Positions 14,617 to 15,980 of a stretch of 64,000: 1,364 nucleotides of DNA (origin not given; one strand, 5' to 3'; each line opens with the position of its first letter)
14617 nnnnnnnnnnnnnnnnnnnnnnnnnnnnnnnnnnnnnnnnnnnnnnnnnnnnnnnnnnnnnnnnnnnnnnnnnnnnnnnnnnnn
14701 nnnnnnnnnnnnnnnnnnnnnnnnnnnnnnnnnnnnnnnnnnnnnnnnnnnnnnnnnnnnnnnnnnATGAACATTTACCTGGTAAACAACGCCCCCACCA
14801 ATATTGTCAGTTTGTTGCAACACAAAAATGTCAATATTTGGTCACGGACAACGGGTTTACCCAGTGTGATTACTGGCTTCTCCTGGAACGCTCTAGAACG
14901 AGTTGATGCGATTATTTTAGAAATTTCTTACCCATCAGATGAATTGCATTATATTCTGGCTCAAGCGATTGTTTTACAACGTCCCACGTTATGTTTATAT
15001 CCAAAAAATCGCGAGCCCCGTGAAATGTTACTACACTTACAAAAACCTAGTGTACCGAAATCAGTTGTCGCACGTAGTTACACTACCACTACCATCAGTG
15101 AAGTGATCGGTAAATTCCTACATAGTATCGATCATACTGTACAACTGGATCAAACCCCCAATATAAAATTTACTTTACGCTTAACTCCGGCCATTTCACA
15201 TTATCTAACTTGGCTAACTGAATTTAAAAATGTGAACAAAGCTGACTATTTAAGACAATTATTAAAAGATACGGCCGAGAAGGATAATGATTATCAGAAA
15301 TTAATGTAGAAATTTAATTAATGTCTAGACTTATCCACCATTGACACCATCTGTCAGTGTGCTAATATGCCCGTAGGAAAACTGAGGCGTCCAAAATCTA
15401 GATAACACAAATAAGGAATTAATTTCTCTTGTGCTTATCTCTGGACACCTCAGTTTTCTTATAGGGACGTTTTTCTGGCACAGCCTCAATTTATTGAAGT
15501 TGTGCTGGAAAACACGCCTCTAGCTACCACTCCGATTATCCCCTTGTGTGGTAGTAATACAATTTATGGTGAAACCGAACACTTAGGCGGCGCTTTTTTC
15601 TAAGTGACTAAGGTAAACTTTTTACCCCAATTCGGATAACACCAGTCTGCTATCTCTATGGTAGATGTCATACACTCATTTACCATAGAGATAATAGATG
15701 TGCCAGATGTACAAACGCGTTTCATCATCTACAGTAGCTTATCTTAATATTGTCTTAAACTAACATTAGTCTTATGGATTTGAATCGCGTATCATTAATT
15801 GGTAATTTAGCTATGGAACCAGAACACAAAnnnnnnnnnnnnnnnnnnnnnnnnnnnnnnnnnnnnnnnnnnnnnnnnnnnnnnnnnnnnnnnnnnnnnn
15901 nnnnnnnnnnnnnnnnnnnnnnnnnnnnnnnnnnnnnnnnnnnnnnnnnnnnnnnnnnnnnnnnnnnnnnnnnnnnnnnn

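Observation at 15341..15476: Promoter-driven 105-nt near-perfect long hairpin RNA upstream of ssb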

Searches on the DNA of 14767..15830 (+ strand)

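Call 4: search_rna_families(source=window, start=15250, end=15830, threshold=evalue, max_evalue=10, show_alignments=3)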
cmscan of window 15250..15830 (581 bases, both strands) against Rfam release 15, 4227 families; matches with E-value up to 10: 14.
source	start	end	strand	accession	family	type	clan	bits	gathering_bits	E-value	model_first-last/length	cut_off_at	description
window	15633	15710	+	RF00678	mir-140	Gene; miRNA;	-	24.8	70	0.0025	1-79/79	no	mir-140 microRNA precursor family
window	15364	15471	-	RF00695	MIR398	Gene; miRNA;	-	21.8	55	0.021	1-109/109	no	MIR398 microRNA precursor family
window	15370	15465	-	RF04128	MIR8562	Gene; miRNA;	-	21.4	211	0.12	1-242/242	no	MIR8562 microRNA precursor family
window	15652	15692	-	RF00575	SNORD70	Gene; snRNA; snoRNA; CD-box;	-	21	50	1.5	1-89/89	no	Small nucleolar RNA SNORD70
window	15646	15698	+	RF00237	mir-9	Gene; miRNA;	-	18.5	58.6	1.4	1-78/78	no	mir-9/mir-79 microRNA precursor family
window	15646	15698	-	RF00237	mir-9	Gene; miRNA;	-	18.1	58.6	1.8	1-78/78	no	mir-9/mir-79 microRNA precursor family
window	15651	15693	+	RF04195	MIR6217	Gene; miRNA;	-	17.5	110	0.19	1-228/228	no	MIR6217 microRNA precursor family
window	15461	15523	+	RF03820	mir-5429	Gene; miRNA;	-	17.5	80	1.6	1-83/83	no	mir-5429 microRNA precursor family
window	15636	15704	-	RF04065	mir-7563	Gene; miRNA;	-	17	80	1.9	1-76/76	no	mir-7563 microRNA precursor family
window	15403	15463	+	RF02892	SR6_antitoxin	Gene; antisense;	-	16.8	55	4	1-104/104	no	Bacillus SR6 antitoxin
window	15417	15468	-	RF00118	rydB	Gene; sRNA;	-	16.3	50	0.84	1-61/61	no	rydB RNA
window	15461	15523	+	RF03590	mir-2009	Gene; miRNA;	-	15.3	90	3.1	1-83/83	no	mir-2009 microRNA precursor family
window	15645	15701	+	RF04065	mir-7563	Gene; miRNA;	-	14.6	80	8.7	1-76/76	no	mir-7563 microRNA precursor family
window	15487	15502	-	RF02751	ES036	Gene; sRNA;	-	14.2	37.6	9.4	10-25/43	no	ES036 (CssrF) sRNA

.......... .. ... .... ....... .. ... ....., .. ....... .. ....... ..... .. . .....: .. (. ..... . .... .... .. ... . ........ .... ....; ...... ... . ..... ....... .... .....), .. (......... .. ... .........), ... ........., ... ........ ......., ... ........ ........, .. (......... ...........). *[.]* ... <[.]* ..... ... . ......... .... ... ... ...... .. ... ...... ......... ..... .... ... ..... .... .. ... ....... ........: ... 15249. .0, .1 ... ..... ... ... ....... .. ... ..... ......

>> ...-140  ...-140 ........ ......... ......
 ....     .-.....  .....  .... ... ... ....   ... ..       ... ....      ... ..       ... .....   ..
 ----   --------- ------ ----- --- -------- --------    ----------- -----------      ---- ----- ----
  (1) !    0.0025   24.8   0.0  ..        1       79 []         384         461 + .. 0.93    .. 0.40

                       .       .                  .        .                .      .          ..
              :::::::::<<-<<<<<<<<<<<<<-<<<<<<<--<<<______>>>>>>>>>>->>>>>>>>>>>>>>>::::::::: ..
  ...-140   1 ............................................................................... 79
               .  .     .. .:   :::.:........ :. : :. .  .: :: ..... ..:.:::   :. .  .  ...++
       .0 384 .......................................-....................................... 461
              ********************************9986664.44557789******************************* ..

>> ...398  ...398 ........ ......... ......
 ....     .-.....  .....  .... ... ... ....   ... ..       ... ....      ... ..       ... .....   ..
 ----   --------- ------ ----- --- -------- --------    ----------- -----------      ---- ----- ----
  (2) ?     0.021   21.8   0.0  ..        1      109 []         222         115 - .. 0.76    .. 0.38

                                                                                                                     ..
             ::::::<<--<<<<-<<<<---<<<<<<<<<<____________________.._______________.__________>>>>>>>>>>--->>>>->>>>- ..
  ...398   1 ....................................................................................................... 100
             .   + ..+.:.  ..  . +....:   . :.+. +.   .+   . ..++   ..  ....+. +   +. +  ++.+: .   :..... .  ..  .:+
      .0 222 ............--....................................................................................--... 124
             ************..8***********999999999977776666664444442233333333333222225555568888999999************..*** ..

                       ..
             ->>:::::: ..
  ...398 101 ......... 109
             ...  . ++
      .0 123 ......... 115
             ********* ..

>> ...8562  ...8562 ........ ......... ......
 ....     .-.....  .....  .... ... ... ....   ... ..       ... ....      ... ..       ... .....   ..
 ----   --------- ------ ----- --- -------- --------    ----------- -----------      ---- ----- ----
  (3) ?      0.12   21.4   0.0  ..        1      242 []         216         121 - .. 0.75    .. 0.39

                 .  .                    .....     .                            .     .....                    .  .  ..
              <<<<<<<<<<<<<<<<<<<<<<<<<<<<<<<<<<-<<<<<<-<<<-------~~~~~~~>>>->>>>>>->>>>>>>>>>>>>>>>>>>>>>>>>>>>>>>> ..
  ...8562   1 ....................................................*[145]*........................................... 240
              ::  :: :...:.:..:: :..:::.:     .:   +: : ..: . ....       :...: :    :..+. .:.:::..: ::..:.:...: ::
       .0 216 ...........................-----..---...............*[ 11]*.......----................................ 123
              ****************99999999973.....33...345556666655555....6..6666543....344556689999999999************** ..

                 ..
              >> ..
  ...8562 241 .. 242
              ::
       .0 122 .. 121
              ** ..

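Call 53: build_rna_model(alignment_id=A6, structure=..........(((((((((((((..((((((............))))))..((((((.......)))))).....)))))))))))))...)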
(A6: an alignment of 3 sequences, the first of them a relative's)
Model R1 built from alignment A6 (3 sequences, 91 columns); structure: as given.
model positions 91; base pairs 25; branch points 1; effective number of sequences 1.07; information 0.626 bits per position. Calibrated on 0.2 Mb of random sequence (short: E-values are rough).
structure used (alignment columns):
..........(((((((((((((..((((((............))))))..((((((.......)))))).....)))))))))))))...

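Call 54: search_with_rna_model(model_id=R1, sources=[window, L004, L007, L009, L010, L013, L014, L015, L016, L017, L021, L023, L001, L002, L003, L022], max_evalue=1, make_alignment=true)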
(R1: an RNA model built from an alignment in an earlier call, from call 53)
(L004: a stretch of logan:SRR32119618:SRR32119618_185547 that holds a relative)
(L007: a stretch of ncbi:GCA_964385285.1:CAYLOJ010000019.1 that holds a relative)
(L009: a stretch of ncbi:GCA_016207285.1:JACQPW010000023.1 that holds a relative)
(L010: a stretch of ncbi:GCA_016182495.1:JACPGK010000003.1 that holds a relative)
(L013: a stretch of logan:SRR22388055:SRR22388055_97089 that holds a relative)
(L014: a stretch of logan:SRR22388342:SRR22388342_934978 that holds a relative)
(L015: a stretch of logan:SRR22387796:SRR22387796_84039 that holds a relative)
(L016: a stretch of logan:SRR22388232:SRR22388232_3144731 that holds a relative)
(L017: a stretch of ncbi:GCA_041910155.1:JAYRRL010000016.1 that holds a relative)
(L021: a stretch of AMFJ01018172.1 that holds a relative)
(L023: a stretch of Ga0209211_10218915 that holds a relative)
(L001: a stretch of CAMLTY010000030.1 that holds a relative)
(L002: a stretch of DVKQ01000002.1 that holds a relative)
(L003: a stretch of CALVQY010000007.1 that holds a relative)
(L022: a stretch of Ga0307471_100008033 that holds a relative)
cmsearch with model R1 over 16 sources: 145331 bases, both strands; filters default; matches with E-value up to 1: 7.
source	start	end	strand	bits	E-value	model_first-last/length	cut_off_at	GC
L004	3786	3876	+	113.1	1.2e-23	1-91/91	no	0.38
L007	3817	3907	+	111.7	2.4e-23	1-91/91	no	0.45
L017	2084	2172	+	100.8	8.6e-21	1-91/91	no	0.45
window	15557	15648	+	35.8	1.2e-05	1-91/91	no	0.39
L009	3254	3343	+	29.3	0.00039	1-91/91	no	0.47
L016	3784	3888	+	25.9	0.0025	1-91/91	no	0.41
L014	1355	1451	+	16.7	0.35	1-91/91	no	0.42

Alignment A7: 7 matches aligned to the model, 132 columns, each read 5' to 3' on its own strand. Consensus structure (alignment columns), stored with it:
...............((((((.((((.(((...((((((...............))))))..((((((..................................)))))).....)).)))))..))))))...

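Call 56: build_rna_model(alignment_id=A7)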
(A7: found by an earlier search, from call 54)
Model R2 built from alignment A7 (7 sequences, 132 columns); structure: stored with the alignment.
model positions 90; base pairs 25; branch points 1; effective number of sequences 2.01; information 0.633 bits per position. Calibrated on 0.2 Mb of random sequence (short: E-values are rough).
structure used (alignment columns):
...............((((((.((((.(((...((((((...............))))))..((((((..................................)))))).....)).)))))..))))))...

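Call 57: search_with_rna_model(model_id=R2, sources=[L004, L007, L009, L010, L013, L014, L015, L016, L017, L021, L023, L022, L001], max_evalue=10, filters=off, make_alignment=false)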
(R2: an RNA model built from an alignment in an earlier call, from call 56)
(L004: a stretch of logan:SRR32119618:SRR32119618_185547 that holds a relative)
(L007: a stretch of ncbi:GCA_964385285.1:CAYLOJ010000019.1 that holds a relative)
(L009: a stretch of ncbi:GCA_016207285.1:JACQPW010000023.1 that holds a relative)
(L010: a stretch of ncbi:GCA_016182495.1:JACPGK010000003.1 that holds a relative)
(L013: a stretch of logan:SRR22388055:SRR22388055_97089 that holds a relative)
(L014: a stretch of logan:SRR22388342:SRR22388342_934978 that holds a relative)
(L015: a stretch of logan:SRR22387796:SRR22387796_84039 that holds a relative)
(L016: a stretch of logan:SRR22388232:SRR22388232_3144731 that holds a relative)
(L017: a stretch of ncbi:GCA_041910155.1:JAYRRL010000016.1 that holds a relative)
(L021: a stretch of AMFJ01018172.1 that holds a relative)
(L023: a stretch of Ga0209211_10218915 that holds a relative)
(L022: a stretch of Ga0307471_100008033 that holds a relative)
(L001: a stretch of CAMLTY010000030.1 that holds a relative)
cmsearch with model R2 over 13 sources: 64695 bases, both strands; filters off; matches with E-value up to 10: 46.
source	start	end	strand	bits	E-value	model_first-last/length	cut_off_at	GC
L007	3817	3907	+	98.5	1.3e-25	1-90/90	no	0.45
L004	3786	3876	+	97.9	1.9e-25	1-90/90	no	0.38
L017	2084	2172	+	93.2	4.5e-24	1-90/90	no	0.45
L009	3254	3343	+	55.7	2.6e-13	1-90/90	no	0.47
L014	1355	1451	+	55.3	3.6e-13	1-90/90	no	0.42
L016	3784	3888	+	49.7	1.4e-11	1-90/90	no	0.41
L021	5088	5190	+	36.5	9.1e-08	1-90/90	no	0.42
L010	3771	3856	+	22.3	0.0011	1-90/90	no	0.42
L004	3793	3883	-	20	0.0049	1-90/90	no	0.4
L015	3788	3889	+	19.8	0.0056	1-90/90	no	0.38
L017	2091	2179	-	16.4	0.054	1-90/90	no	0.45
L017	1922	1997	-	15.5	0.099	1-90/90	no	0.36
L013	2821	2861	+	14.6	0.17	1-90/90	no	0.51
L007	3824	3911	-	14.2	0.24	1-90/90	no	0.45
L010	3862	3898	-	13.8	0.29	1-90/90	no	0.59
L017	1915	1990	+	12.8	0.56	1-90/90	no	0.38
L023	155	236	+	12.7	0.62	1-90/90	no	0.54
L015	3597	3669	-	12.6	0.68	1-90/90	no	0.4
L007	5379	5446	-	12.5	0.7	1-90/90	no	0.51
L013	2826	2870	-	12.4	0.76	1-90/90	no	0.51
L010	3585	3654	+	11.8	1.2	1-90/90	no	0.39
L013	2232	2341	+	11.7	1.2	1-90/90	no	0.39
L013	2923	2967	+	11.6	1.3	1-90/90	no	0.27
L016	3596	3662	+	11.5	1.4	1-90/90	no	0.4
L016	3601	3671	-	11.4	1.4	1-90/90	no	0.39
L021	5098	5202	-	11.1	1.8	1-90/90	no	0.46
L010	3592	3661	-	11.1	1.8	1-90/90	no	0.4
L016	901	956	-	11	1.9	1-90/90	no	0.45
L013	1926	1960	+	10.7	2.4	1-90/90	no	0.43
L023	162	243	-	10.6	2.5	1-90/90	no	0.55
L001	2228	2321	-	10.5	2.7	1-90/90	no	0.32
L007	888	935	-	10.2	3.2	1-90/90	no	0.52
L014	1480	1523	-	10.1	3.4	1-90/90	no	0.52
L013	3340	3396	-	9.6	4.9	1-90/90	no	0.54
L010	3857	3891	+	9.4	5.4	1-90/90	no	0.54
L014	1148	1234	+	9.4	5.4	1-90/90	no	0.47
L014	1360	1430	-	9.4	5.6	1-90/90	no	0.39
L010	5186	5232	+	9.3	5.7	1-90/90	no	0.51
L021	2381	2438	-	9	7.3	1-90/90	no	0.47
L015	3590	3662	+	8.9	7.5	1-90/90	no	0.37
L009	3070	3157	+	8.8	8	1-90/90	no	0.43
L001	1012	1052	+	8.7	8.6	1-90/90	no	0.41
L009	3077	3164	-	8.7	8.8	1-90/90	no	0.42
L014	2625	2668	-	8.7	8.9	1-90/90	no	0.39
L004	1610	1680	-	8.6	9.3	1-90/90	no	0.48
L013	83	129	-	8.6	9.6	1-90/90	no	0.62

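Call 58: search_with_rna_model(model_id=R2, sources=[window, L007, L017, L009, L014, L016, L021, L010, L015, L013], max_evalue=0.05, filters=default, make_alignment=true)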
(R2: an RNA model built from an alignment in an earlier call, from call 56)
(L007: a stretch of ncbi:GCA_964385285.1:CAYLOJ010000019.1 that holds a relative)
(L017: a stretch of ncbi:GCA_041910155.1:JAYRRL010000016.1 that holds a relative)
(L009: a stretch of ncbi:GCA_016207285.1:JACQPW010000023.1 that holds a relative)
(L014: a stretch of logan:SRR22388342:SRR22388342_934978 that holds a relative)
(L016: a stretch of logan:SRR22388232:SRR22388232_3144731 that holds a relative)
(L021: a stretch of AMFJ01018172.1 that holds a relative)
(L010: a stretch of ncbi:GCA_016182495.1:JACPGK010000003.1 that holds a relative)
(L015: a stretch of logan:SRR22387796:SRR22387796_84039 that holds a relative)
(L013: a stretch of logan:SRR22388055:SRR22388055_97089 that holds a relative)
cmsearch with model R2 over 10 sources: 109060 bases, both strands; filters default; matches with E-value up to 0.05: 8.
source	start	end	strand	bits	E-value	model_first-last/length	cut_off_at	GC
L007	3817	3907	+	98.5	2.2e-25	1-90/90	no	0.45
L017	2084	2172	+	93.2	7.5e-24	1-90/90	no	0.45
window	15557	15648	+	63.9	2e-15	1-90/90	no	0.39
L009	3254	3343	+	55.7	4.4e-13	1-90/90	no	0.47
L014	1355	1451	+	55.3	6e-13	1-90/90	no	0.42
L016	3784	3888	+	49.7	2.4e-11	1-90/90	no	0.41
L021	5088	5190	+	36.5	1.5e-07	1-90/90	no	0.42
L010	3771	3856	+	22.3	0.0018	1-90/90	no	0.42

Alignment A8: 8 matches aligned to the model, 126 columns, each read 5' to 3' on its own strand. Consensus structure (alignment columns), stored with it:
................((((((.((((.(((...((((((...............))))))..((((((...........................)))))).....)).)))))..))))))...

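Call 61: build_rna_model(alignment_id=A9, structure=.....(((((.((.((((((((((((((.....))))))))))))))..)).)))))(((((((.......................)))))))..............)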
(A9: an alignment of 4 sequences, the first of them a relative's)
Model R3 built from alignment A9 (4 sequences, 108 columns); structure: as given.
model positions 104; base pairs 28; branch points 1; effective number of sequences 1.73; information 0.591 bits per position. Calibrated on 0.2 Mb of random sequence (short: E-values are rough).
structure used (alignment columns):
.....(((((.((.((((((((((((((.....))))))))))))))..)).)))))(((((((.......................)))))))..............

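Call 62: search_with_rna_model(model_id=R3, sources=[window, L004, L007, L017, L009, L014, L016, L021, L010, L015, L013, L023], max_evalue=0.1, filters=default, make_alignment=true)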
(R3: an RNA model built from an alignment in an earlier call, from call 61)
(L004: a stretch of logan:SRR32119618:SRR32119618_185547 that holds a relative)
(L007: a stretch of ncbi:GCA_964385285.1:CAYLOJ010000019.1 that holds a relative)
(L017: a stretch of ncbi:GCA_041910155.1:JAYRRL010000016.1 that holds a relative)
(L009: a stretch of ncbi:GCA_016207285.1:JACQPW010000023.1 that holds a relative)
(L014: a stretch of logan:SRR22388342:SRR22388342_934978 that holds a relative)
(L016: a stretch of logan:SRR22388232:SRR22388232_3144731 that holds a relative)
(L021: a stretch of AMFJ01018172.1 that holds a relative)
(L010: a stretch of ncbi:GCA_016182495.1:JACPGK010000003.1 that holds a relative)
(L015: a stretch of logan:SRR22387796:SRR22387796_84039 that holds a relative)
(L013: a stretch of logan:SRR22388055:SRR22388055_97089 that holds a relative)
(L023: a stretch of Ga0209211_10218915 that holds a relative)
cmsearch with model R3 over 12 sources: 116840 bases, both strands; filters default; matches with E-value up to 0.1: 11.
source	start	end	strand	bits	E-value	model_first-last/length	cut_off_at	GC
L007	3723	3826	+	101.9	6.5e-23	1-104/104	no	0.48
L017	1991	2093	+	99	3.4e-22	1-104/104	no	0.44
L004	3691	3795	+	98.7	4.2e-22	1-104/104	no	0.45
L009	3158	3263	+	96.5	1.5e-21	1-104/104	no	0.52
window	15458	15566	+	64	2.4e-13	1-104/104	no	0.42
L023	66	161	-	52.4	2.1e-10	1-104/104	no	0.49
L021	5000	5097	+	51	4.7e-10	1-104/104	no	0.36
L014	1232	1359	+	49.7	1e-09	1-104/104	no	0.46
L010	3688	3780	+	41.8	1e-07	1-104/104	no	0.43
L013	2121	2241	+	32.8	1.8e-05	1-104/104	no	0.42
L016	3662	3775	+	31.7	3.5e-05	1-104/104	no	0.34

Alignment A10: 11 matches aligned to the model, 187 columns, each read 5' to 3' on its own strand. Consensus structure (alignment columns), stored with it:
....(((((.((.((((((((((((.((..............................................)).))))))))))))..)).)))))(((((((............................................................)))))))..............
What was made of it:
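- On Repeat element or MITE: Models R2 and R3 hit the window once each (calls 58, 62).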

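Call 80: search_with_rna_model(model_id=R3, sources=[L026, L027], max_evalue=1, filters=off)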
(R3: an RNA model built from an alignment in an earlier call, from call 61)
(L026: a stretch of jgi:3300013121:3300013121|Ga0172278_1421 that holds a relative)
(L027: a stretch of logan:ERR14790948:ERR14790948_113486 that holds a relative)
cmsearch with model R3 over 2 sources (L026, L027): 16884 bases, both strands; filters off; matches with E-value up to 1: 2.
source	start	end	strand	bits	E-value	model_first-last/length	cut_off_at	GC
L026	4692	4791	+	27.2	7e-05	1-104/104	no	0.43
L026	4890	4994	+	13.5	0.21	1-104/104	no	0.38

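Call 81: search_with_rna_model(model_id=R2, sources=[L026, L027], max_evalue=1, filters=off)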
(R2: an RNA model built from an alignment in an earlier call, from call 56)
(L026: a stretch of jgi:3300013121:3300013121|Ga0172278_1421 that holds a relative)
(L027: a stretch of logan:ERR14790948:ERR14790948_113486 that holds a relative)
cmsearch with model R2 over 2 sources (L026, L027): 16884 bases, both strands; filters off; matches with E-value up to 1: 3.
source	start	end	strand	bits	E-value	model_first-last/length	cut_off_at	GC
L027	3281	3384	+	15.1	0.033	1-90/90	no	0.53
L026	4789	4898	+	14.5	0.049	1-90/90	no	0.39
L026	4597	4698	-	11.1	0.46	1-90/90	no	0.33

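Call 83: search_rna_families(sources=[L004, L007, L009, L010, L013, L014, L015, L016, L017, L026], threshold=evalue, max_evalue=1)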
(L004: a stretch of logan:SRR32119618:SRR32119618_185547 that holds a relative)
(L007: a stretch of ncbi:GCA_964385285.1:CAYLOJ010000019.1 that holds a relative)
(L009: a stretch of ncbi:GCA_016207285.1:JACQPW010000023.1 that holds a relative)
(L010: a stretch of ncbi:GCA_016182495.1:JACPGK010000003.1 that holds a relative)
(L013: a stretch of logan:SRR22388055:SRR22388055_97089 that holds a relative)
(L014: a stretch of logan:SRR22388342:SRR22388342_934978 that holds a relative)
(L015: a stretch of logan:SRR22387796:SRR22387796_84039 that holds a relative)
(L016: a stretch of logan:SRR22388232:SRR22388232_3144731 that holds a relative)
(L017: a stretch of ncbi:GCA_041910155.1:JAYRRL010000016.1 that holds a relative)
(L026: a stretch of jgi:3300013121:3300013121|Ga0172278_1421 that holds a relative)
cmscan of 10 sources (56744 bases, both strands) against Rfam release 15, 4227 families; matches with E-value up to 1: 2.
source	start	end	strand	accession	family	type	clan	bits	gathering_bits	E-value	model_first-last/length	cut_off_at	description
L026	7773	7897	+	RF00688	MIR394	Gene; miRNA;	-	26.8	60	0.34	1-109/109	no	MIR394 microRNA precursor family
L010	4352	4423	+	RF03988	mir-6301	Gene; miRNA;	-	24.4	70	0.52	1-78/78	no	mir-6301 microRNA precursor family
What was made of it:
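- On 6S RNA: There is no match (calls 4, 83).
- Closest known: Large structured 5' leaders with an attenuator. Different: It matches no known aptamer or T-box model (calls 4, 83).
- No match appears at E<=10 in the window region or at E<=1 in 10 homologous loci (calls 4, 83).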

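Call 95: search_dna_similar(query=window:15341-15773:+, collection=phages, mode=distant, max_evalue=0.01, max_rows=5)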
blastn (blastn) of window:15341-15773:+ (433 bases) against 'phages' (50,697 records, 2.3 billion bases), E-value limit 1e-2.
No match.

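Call 96: search_dna_similar(query=window:15341-15773:+, collection=plasmids, mode=distant, max_evalue=0.01, max_rows=5)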
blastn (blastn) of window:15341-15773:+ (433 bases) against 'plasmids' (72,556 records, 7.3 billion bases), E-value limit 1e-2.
No match.
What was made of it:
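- Tried and rejected: BLAST against phage and plasmid collections: no match (calls 95, 96).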
